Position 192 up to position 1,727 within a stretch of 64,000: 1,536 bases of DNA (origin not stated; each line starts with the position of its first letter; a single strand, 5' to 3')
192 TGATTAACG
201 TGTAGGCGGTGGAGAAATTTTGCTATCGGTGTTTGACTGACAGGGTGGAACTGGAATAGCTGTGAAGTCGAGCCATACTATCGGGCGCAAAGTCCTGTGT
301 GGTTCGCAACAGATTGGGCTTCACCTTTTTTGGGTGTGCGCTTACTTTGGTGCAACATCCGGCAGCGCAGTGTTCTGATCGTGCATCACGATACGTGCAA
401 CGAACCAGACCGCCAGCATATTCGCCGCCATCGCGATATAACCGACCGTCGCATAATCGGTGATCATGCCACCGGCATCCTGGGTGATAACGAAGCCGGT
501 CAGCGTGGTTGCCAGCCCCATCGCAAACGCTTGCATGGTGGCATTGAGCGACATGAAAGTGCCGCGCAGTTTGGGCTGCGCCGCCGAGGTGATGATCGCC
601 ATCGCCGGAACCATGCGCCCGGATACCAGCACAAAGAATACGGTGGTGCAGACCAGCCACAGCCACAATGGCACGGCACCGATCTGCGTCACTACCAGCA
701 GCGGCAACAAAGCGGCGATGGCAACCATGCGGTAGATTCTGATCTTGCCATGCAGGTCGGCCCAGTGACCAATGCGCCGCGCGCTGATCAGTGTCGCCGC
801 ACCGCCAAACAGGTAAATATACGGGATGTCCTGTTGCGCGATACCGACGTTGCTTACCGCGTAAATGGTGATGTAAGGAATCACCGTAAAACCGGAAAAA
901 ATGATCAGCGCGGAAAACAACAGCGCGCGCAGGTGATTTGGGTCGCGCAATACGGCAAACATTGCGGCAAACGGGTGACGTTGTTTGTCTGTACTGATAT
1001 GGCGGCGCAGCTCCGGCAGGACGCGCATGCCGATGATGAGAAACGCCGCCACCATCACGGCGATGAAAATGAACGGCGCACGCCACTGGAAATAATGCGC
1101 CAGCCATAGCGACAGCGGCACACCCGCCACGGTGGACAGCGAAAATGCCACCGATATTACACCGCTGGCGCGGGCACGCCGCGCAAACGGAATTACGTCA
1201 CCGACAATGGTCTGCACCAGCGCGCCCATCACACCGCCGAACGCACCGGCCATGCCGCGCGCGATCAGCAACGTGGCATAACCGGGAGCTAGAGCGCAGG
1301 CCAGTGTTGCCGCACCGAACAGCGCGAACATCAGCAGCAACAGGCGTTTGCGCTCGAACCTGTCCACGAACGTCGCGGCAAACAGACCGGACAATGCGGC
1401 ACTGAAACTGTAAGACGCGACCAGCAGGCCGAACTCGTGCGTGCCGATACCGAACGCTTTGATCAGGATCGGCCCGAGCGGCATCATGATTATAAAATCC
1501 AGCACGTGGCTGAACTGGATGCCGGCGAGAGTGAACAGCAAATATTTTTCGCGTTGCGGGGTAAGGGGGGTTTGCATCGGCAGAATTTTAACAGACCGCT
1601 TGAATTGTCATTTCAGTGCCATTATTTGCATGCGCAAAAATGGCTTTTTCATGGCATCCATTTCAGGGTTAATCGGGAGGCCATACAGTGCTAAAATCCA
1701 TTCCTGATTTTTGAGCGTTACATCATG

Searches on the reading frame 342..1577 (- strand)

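Call 80: search_protein_families(library=pfam, proteins=[window:342-1577:-], max_evalue=0.00001)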
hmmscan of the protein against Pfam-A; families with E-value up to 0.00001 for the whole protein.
window:342-1577:- (411 aa): 2 families
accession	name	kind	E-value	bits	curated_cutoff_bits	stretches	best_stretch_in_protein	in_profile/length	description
PF07690.21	MFS_1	-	5.4e-45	154.3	33.4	1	18-356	2-346/347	Major Facilitator Superfamily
PF00083.30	Sugar_tr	-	1.1e-09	38.1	22.3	1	48-194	47-198/452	Sugar (and other) transporter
